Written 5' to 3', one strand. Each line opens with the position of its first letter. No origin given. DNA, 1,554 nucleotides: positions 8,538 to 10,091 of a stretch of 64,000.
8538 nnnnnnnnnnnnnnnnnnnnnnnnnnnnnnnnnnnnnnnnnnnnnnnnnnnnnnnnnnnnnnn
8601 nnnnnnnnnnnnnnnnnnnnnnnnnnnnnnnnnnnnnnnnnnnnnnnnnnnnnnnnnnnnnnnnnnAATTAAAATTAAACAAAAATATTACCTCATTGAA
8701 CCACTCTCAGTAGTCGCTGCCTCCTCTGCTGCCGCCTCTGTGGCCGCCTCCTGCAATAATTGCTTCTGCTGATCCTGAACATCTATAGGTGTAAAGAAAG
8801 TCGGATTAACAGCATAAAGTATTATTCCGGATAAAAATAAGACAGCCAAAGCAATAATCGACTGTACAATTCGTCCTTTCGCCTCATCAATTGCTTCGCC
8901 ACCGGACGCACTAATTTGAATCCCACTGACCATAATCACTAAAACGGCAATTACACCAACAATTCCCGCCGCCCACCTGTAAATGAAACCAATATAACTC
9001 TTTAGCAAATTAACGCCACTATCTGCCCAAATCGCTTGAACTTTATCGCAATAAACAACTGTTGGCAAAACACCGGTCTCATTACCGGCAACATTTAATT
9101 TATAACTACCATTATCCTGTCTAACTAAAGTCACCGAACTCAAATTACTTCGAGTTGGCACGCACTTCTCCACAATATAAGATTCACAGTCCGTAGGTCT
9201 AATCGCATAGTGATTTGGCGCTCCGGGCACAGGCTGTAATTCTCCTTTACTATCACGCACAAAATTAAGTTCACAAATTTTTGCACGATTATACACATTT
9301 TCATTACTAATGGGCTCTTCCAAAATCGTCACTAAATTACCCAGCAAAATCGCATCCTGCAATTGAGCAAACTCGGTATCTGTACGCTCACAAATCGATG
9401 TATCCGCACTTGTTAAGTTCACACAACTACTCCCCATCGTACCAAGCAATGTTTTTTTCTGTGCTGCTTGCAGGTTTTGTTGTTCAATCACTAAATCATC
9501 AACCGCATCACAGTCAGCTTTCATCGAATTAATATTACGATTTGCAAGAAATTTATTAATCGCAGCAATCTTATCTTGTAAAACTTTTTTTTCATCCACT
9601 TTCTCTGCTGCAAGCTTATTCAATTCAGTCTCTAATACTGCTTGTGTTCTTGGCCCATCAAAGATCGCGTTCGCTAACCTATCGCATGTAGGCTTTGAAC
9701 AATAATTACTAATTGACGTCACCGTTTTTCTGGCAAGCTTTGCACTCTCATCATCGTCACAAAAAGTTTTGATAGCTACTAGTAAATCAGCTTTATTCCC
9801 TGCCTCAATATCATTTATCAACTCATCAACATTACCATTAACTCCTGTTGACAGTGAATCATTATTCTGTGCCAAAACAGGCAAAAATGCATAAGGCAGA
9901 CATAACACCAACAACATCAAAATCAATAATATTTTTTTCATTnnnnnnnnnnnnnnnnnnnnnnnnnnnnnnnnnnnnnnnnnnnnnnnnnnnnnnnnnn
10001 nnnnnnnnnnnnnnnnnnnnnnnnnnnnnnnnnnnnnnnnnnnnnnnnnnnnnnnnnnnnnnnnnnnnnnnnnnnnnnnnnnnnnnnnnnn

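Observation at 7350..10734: Tandem array of five VirB2/TrbC-like (T4SS-pilin-type) paralogues with graded, Cys-rich ectodomains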

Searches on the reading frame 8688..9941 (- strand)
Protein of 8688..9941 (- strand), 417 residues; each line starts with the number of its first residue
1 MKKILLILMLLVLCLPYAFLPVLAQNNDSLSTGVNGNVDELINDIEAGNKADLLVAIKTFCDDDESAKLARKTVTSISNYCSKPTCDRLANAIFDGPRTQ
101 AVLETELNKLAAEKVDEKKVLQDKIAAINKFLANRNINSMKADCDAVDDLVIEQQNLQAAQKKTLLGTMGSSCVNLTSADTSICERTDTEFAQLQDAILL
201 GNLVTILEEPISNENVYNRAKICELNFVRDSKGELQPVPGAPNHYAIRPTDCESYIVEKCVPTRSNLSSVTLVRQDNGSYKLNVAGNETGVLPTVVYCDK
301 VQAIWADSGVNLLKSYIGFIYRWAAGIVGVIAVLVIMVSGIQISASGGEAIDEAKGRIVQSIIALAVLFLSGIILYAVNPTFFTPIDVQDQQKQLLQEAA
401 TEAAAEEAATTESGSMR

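Call 3: search_protein_families(library=pfam, proteins=[window:8688-9941:-], max_evalue=1)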
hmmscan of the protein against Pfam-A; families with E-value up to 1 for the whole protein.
window:8688-9941:- (417 aa): 2 families
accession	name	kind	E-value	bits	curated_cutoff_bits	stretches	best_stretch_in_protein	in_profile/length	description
PF18895.5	T4SS_pilin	-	1.1e-06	29.1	26.6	1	318-377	10-70/71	Type IV secretion system pilin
PF14358.11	DUF4405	-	0.1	13.6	26.7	0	362-380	7-26/66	Domain of unknown function (DUF4405)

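Call 4: search_protein_families(library=ncbifam, proteins=[window:8688-9941:-], max_evalue=1)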
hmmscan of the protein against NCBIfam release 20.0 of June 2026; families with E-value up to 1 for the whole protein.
window:8688-9941:- (417 aa): 3 families
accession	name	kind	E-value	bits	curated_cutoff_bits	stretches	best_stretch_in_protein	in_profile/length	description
NF045849.1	ICE_MMCAP2_0565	equivalog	0.0055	16.4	40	1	311-375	7-73/80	Mbov_0395 family pilin-like conjugal transfer protein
NF033218.1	anchor_AmaP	equivalog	0.17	11.7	55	0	357-398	6-43/166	alkaline shock response membrane anchor protein AmaP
NF041704.1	Shig_StxB_2e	exception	0.49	10.4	203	0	65-83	59-77/87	Shiga toxin Stx2e subunit B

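Call 11: find_encoding_contigs(protein=window:8688-9941:-, flank=10000, max_places=6)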
Protein window:8688-9941:- (417 aa): 24 contigs read that carry it; 6 places shown.
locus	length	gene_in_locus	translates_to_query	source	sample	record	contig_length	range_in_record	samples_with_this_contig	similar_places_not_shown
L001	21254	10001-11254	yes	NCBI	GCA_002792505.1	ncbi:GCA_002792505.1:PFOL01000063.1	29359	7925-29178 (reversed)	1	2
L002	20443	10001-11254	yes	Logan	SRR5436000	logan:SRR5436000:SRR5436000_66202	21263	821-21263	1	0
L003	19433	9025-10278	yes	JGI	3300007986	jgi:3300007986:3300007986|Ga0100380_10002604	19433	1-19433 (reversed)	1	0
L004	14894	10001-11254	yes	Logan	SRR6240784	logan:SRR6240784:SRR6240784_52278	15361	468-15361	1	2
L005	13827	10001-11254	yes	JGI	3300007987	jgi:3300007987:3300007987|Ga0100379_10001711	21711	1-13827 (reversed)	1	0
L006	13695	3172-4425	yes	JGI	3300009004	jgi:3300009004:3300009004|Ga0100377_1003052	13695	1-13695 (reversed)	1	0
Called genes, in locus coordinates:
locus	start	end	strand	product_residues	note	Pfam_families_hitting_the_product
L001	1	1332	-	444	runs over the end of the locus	PF01171:ATP_bind_3, PF11734:TilS_C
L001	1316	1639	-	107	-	PF12647:RNHCP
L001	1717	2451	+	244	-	-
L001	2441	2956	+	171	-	PF04350:PilO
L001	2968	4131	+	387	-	PF00482:T2SSF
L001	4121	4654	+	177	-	PF07963:N_methyl (weak)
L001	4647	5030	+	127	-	PF07963:N_methyl (weak)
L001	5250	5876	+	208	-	PF07963:N_methyl (weak)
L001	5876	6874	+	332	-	-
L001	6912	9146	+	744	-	PF13491:FtsK_4TM (weak), PF17854:FtsK_alpha, PF01580:FtsK_SpoIIIE, PF09397:FtsK_gamma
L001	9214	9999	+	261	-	PF18895:T4SS_pilin (faint)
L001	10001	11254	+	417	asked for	PF18895:T4SS_pilin (weak)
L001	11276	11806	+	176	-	PF18895:T4SS_pilin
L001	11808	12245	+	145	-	PF18895:T4SS_pilin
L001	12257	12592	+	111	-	PF18895:T4SS_pilin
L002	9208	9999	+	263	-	PF18895:T4SS_pilin (faint)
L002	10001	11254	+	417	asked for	PF18895:T4SS_pilin (weak)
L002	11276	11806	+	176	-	PF18895:T4SS_pilin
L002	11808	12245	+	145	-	PF18895:T4SS_pilin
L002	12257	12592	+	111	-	PF18895:T4SS_pilin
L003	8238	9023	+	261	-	PF18895:T4SS_pilin (faint)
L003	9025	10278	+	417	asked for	PF18895:T4SS_pilin (weak)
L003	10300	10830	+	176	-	PF18895:T4SS_pilin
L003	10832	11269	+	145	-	PF18895:T4SS_pilin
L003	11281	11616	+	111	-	PF18895:T4SS_pilin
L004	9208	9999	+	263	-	PF18895:T4SS_pilin (faint)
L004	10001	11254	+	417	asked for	PF18895:T4SS_pilin (weak)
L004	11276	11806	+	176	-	PF18895:T4SS_pilin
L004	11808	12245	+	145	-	PF18895:T4SS_pilin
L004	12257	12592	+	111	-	PF18895:T4SS_pilin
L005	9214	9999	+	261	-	PF18895:T4SS_pilin (faint)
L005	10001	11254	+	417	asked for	PF18895:T4SS_pilin (weak)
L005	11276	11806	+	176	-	PF18895:T4SS_pilin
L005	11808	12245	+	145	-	PF18895:T4SS_pilin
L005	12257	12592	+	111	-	PF18895:T4SS_pilin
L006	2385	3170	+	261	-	PF18895:T4SS_pilin (faint)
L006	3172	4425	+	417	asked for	PF18895:T4SS_pilin (weak)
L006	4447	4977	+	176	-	PF18895:T4SS_pilin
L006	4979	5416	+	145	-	PF18895:T4SS_pilin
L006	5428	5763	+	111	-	PF18895:T4SS_pilin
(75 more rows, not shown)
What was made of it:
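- Checked: The mechanical ORF list gives O4 a TTG start and 159 aa, but public gene calls use 145 aa (call 11). The same array is 100% identical in six independent assemblies (call 11).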

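Call 12: find_homologous_proteins(query=window:8688-9941:-, max_evalue=0.001)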
Query window:8688-9941:- (417 aa): 39 proteins with E <= 0.001 among 8000 candidates.
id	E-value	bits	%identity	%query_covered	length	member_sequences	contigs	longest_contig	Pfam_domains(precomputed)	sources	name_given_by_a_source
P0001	1.8e-267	905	100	100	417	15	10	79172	PF18895.6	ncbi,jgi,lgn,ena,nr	ncbi:hypothetical protein COV81_02760 [Candidatus Peregrinibacteria bacterium CG11_big_fil_rev_8_21_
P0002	1.5e-60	224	38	81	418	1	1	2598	PF18895.6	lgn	-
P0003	6.6e-55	205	44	53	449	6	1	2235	-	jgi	jgi:hypothetical protein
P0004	8.1e-44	169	38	61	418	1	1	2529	PF18895.6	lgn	-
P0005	3.0e-43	167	39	56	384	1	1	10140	PF02412.24,PF18895.6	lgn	-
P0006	1.4e-35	141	37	68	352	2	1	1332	PF18895.6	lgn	-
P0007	2.7e-33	134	37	67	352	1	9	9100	PF18895.6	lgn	-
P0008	2.2e-31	128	41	47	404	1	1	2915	PF18895.6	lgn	-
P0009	3.9e-25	107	64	21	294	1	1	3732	PF18895.6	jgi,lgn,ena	-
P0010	4.9e-25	107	58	25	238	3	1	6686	PF18895.6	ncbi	-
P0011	5.3e-25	107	59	21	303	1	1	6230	PF18895.6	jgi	jgi:hypothetical protein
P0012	9.8e-25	106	65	21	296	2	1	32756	PF18895.6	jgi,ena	-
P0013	1.7e-24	105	64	21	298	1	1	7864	PF18895.6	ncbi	-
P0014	2.1e-24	105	64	21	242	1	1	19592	PF18895.6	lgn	-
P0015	1.0e-23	102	38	44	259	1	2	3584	PF18895.6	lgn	-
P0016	1.0e-23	102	63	21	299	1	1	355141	PF18895.6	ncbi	-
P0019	2.0e-23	101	39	44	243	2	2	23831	PF18895.6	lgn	-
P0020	2.3e-23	101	63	21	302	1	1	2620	PF18895.6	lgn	-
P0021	5.5e-23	100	62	22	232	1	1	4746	PF18895.6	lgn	-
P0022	8.1e-23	99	60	21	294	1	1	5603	PF18895.6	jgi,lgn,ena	-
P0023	9.7e-23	99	63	21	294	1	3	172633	PF18895.6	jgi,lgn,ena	jgi:hypothetical protein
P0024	9.9e-23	99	64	21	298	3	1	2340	PF18895.6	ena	-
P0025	1.1e-22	99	46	31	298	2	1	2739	PF18895.6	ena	-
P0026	1.1e-22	99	60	21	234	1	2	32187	PF18895.6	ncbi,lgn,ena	-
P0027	1.6e-22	98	58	21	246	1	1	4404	PF18895.6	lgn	-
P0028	1.7e-22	98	58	21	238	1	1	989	PF18895.6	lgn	-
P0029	5.4e-22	97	58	21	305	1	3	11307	PF18895.6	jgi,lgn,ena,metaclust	metaclust:\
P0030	9.0e-22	96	58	21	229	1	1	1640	PF18895.6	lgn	-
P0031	1.4e-21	95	57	21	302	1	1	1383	PF18895.6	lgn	-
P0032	4.0e-21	94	58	21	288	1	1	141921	PF18895.6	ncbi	-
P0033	2.5e-20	91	57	21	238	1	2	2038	PF18895.6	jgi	-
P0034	2.4e-19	88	57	21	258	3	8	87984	PF18895.6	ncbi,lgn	-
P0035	3.1e-18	84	56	21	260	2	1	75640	PF18895.6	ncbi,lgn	-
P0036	3.4e-18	84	35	44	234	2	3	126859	PF18895.6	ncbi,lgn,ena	-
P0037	8.7e-18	83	63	19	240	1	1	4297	PF18895.6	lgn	-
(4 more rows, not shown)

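Call 13: find_encoding_contigs(protein=P0016, flank=10000, max_places=2)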
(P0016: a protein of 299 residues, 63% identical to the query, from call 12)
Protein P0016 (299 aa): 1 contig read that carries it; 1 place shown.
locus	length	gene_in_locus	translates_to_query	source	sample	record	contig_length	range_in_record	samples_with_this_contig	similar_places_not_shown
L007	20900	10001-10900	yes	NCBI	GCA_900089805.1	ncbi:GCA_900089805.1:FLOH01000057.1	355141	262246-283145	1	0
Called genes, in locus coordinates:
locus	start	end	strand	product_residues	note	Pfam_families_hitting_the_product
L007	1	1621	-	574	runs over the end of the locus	-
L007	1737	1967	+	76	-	-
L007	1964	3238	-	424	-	PF02875:Mur_ligase_C (faint), PF08245:Mur_ligase_M (weak), PF27239:FOL3_C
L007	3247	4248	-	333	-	PF01116:F_bP_aldolase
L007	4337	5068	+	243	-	-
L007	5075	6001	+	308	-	PF08478:POTRA_1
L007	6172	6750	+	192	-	-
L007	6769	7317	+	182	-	-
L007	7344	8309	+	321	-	PF01207:Dus, PF01180:DHO_dh (faint)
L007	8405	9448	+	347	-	PF00437:T2SSE, PF25199:nSTAND_NTPase5 (faint), PF00004:AAA (faint), PF13401:AAA_22 (faint)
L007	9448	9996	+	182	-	PF04956:TrbC (weak), PF18895:T4SS_pilin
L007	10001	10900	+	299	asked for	PF18895:T4SS_pilin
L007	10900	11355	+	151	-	PF18895:T4SS_pilin (weak)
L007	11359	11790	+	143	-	-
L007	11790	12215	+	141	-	PF18895:T4SS_pilin (weak)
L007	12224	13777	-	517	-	PF00133:tRNA-synt_1, PF01406:tRNA-synt_1e (faint), PF09334:tRNA-synt_1g, PF00133:tRNA-synt_1, PF19303:Anticodon_3 (weak)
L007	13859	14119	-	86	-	-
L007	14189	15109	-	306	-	PF00395:SLH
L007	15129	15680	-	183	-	-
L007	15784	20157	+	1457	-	PF02012:BNR (faint), PF13088:BNR_2 (faint), PF14870:PSII_BNR (faint), PF15902:Sortilin-Vps10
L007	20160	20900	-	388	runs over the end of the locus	-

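Call 14: find_encoding_contigs(protein=P0036, flank=10000, max_places=2)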
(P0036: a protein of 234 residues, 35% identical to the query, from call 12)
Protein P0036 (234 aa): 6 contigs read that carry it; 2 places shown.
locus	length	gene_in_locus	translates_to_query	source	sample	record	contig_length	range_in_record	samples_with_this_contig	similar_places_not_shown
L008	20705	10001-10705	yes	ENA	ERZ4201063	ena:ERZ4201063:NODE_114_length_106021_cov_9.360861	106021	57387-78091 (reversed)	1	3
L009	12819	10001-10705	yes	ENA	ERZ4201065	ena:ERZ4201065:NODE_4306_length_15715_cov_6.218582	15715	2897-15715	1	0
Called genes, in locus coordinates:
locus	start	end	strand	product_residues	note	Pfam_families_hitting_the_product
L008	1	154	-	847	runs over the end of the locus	PF00089:Trypsin, PF13365:Trypsin_2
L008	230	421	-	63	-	PF00830:Ribosomal_L28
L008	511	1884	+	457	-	PF00206:Lyase_1, PF10415:FumaraseC_C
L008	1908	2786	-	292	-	-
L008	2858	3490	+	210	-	PF13353:Fer4_12, PF04055:Radical_SAM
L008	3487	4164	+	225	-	PF02568:ThiI (weak), PF06508:QueC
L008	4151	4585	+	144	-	PF14489:QueF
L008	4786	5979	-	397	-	PF08245:Mur_ligase_M (weak), PF27239:FOL3_C, PF02875:Mur_ligase_C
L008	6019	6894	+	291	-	PF08478:POTRA_1 (weak)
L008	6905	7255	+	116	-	PF06947:DUF1290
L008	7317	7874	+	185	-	-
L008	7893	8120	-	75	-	-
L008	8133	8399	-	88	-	-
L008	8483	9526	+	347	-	PF00437:T2SSE, PF25199:nSTAND_NTPase5 (faint)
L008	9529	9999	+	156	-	PF18895:T4SS_pilin (weak)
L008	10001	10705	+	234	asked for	PF18895:T4SS_pilin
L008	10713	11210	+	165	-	PF18895:T4SS_pilin (weak)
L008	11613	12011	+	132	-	PF18895:T4SS_pilin (weak)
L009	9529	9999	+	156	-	PF18895:T4SS_pilin (weak)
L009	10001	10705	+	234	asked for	PF18895:T4SS_pilin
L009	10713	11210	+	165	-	PF18895:T4SS_pilin (weak)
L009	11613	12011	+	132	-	PF18895:T4SS_pilin (weak)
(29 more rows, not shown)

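Call 15: find_encoding_contigs(protein=P0032, flank=10000, max_places=2)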
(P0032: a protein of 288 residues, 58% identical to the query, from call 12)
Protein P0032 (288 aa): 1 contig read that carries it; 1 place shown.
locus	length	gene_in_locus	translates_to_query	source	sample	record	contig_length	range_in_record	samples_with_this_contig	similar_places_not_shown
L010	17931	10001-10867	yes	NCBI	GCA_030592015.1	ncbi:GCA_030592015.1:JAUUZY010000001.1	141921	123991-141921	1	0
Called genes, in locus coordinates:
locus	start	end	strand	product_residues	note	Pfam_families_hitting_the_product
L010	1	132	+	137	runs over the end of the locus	-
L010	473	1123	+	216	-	-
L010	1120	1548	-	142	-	-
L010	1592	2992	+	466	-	PF00206:Lyase_1, PF10415:FumaraseC_C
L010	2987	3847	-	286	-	-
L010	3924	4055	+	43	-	-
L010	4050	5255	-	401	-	PF08245:Mur_ligase_M (weak), PF27239:FOL3_C (weak), PF02875:Mur_ligase_C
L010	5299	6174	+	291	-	PF08478:POTRA_1 (weak)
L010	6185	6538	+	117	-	PF06947:DUF1290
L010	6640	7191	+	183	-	-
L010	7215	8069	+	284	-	-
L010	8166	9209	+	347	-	PF00437:T2SSE, PF25199:nSTAND_NTPase5 (weak)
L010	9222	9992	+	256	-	PF18895:T4SS_pilin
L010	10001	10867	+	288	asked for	PF18895:T4SS_pilin (weak)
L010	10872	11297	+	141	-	PF18895:T4SS_pilin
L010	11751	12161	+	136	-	PF18895:T4SS_pilin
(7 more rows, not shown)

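Call 17: search_protein_families(library=pfam, proteins=[L007:8405-9448:+], max_evalue=0.01)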
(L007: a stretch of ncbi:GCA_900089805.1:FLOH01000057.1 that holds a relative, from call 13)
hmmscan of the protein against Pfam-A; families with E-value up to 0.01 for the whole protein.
L007:8405-9448:+ (347 aa): 23 families
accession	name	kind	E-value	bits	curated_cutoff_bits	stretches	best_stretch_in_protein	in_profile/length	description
PF00437.27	T2SSE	-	3.2e-51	174.6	24.9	1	4-298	12-299/370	Type II/IV secretion system protein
PF13401.12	AAA_22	-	6.5e-06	26.9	27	1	124-163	4-42/130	AAA domain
PF00004.35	AAA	-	1.2e-05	26.1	21.2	1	128-212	1-71/131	ATPase family associated with various cellular activities (AAA)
PF25199.1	nSTAND_NTPase5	-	1.9e-05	25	34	1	120-174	36-90/145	Novel STAND NTPase 5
PF13191.12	AAA_16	-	5.9e-05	24.1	32.6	1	118-160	17-56/167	AAA ATPase domain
PF13604.12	AAA_30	-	7.2e-05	23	27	1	117-216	10-106/191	AAA domain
PF20720.3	nSTAND3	-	0.00014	22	27.2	1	124-166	16-57/155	Novel STAND NTPase 3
PF00005.33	ABC_tran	-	0.00019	22.5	25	1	127-208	13-80/137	ABC transporter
PF03266.21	NTPase_1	-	0.00026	21.3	23.9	0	128-153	2-27/168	NTPase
PF04851.21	ResIII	-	0.00034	21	22.5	1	124-240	22-144/164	Type III restriction enzyme, res subunit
PF01935.23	DUF87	-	0.00037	21.1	23.2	1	130-170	28-68/220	Helicase HerA, central domain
PF13555.12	AAA_29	-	0.00068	19.8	27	1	124-146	20-43/61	P-loop containing region of AAA domain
PF02492.25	cobW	-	0.00077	19.5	20.7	1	128-176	3-49/180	CobW/HypB/UreG, nucleotide-binding domain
PF13173.12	AAA_14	-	0.00085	19.8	27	1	126-217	3-81/129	AAA domain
PF13245.12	AAA_19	-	0.00092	19.8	25.1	1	122-159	8-45/134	AAA domain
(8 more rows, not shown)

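Call 19: search_protein_families(library=ncbifam, proteins=[L007:8405-9448:+], max_evalue=0.001)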
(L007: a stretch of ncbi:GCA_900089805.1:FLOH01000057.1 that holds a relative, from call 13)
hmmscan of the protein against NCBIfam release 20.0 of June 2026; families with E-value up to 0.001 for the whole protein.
L007:8405-9448:+ (347 aa): 20 families
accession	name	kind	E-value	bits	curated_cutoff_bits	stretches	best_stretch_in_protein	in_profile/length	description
TIGR01420.1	pilT_fam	subfamily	5.8e-136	453.2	319.1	1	4-342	2-339/343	PilT/PilU family type 4a pilus ATPase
TIGR02525.1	plasmid_TraJ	equivalog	1.6e-46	159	368.3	1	13-341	21-367/372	plasmid transfer ATPase TraJ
TIGR02524.1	dot_icm_DotB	equivalog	3.2e-46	158.2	463.3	1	4-335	6-348/358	Dot/Icm type IV secretion system ATPase DotB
TIGR02533.1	type_II_gspE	equivalog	1.8e-44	152.2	630.25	1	6-245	115-359/486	type II secretion system ATPase GspE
TIGR02538.1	type_IV_pilB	equivalog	3e-41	141.7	675.65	1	5-244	186-431/564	type IV-A pilus assembly ATPase PilB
NF007755.0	PRK10436.1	equivalog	3.5e-41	141.3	617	1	4-282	89-366/465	type II secretion system protein GspE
NF041000.1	ATPase_ComGA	equivalog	7.1e-41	140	300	1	6-272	2-266/267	competence type IV pilus ATPase ComGA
NF053534.1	T4PilAsmATPsTfpB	equivalog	8.4e-36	123.5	850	1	82-244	287-451/584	type IV pilus assembly ATPase TfpB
TIGR02788.1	VirB11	equivalog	2.3e-18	66.3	249.95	1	116-251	135-271/308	P-type DNA transfer ATPase VirB11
TIGR02782.1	TrbB_P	equivalog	1.1e-17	64.2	304.55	1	87-267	99-277/303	P-type conjugative transfer ATPase TrbB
NF058587.1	archaellum_moto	equivalog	1.5e-16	60.2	550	1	128-243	278-394/527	archaellum flagellar ATPase motor FlaI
NF010469.0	PRK13894.1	subfamily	4.4e-15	55.8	508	1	87-266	112-290/320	conjugal transfer ATPase TrbB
TIGR03819.1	heli_sec_ATPase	hypoth_equivalog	9.8e-15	54.6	373.15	1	117-274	171-329/340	TadA family conjugal transfer-associated ATPase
NF010425.0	PRK13851.1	equivalog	5.8e-12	45.1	461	1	125-212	162-250/344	type IV secretion system protein VirB11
NF053672.1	bindosome_BasE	exception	1.7e-11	43.6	1000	1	104-258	251-404/512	bindosome assembly system ATPase subunit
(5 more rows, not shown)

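Call 37: find_related_loci(query=A2, collection=genome_contigs, flank=10000)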
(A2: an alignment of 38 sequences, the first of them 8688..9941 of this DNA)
Query A2 (417 aa) in genome_contigs; peptide patterns used: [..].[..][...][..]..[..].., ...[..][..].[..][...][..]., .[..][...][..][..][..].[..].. (x = any residue, [..] = any of these).
301 stretches matched a pattern; 183 encode a relative of the query (tblastn E <= 1e-3); the best 80 are kept; 80 distinct loci.
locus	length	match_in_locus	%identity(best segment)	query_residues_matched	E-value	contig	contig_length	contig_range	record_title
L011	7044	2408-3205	42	165-400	3e-60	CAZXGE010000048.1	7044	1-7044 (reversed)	MAG TPA_asm: uncultured Candidatus Peribacteria bacterium isolate SRP286056_co2_605 genome assembly, contig: NODE_18356_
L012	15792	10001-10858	35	149-408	2e-38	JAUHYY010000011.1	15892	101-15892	MAG: bacterium isolate 3_bin.90 NODE_4359_length_15892_cov_0.889756, whole genome shotgun sequence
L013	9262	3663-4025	52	296-417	3e-31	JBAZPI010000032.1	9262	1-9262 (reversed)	MAG: Candidatus Gracilibacteria bacterium isolate SO_2017_SWC_26 scaffold_6410_c1_LP-4_2017, whole genome shotgun sequen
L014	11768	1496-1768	59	296-384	4e-30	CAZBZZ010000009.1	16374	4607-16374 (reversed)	MAG TPA_asm: uncultured Candidatus Peribacteria bacterium isolate SRP077602_co5_130 genome assembly, contig: NODE_16628_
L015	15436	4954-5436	39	201-384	9e-30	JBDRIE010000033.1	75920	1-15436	MAG: Nitrospirota bacterium isolate MEGAHIT-group-1.569 k141_6534458, whole genome shotgun sequence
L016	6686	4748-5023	65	294-384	1e-29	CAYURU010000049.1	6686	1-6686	MAG TPA_asm: uncultured Candidatus Peribacteria bacterium isolate SRP192927_co1_1008 genome assembly, contig: NODE_31191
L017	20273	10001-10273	64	296-384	1e-29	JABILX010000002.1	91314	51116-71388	MAG: Candidatus Peregrinibacteria bacterium isolate SI054_bin82 k141_741902, whole genome shotgun sequence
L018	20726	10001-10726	63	298-385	2e-29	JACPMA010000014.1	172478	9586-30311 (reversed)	MAG: Candidatus Peregrinibacteria bacterium isolate NC_groundwater_535_Ag_S-0.1um_45_10 S35_SO-1_scaffold_255603, whole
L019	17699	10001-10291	60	290-383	3e-29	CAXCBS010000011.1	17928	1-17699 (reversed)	MAG TPA_asm: uncultured Candidatus Peregrinibacteria bacterium isolate SRR3723783_concoct_125 genome assembly, contig: E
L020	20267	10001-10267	62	298-384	3e-29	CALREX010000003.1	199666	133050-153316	MAG: Candidatus Peribacteria bacterium isolate Ike-200m-53 genome assembly, contig: Ike-200-c13, whole genome shotgun se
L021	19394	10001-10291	56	289-383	9e-29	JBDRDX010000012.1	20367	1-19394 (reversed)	MAG: Patescibacteria group bacterium isolate MEGAHIT-group-1.284 k141_6275906, whole genome shotgun sequence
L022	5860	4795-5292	38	203-384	8e-29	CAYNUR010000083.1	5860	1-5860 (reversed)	MAG TPA_asm: uncultured Candidatus Peribacteria bacterium isolate binchicken_co237_21 genome assembly, contig: NODE_8064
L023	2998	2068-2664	36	162-383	4e-29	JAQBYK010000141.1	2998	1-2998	MAG: bacterium isolate casp150-mb.315 NODE_74934_length_2998_cov_0.057606, whole genome shotgun sequence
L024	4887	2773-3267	37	201-383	1e-28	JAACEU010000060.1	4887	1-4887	MAG: Nitrospirae bacterium isolate OTbin.105 scaffold_12767, whole genome shotgun sequence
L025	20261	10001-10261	62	298-383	1e-28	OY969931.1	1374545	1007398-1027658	MAG: uncultured bacterium isolate MFD02416.bin.c.2 genome assembly, chromosome: 1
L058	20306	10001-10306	53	298-398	6e-26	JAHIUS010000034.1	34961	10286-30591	MAG: Patescibacteria group bacterium isolate MM_PC_MetaG.mb.33 MM_PC_MetaG.mb.33_k141_989882, whole genome shotgun seque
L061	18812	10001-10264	56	298-383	7e-26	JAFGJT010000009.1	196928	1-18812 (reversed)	MAG: Candidatus Peregrinibacteria bacterium isolate Zod_Metabat.293 k87_6013803, whole genome shotgun sequence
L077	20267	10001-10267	57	297-384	2e-24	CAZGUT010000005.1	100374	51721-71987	MAG TPA_asm: uncultured Candidatus Peribacteria bacterium isolate SRP077602_co2_44 genome assembly, contig: NODE_260_len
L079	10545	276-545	54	295-383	2e-24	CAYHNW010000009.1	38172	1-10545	MAG TPA_asm: uncultured Candidatus Peribacteria bacterium isolate ERP119705_co14_518 genome assembly, contig: NODE_701_l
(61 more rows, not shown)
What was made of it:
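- Tried and rejected: The genome-contig scan with the O2 family was far more informative (call 37).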
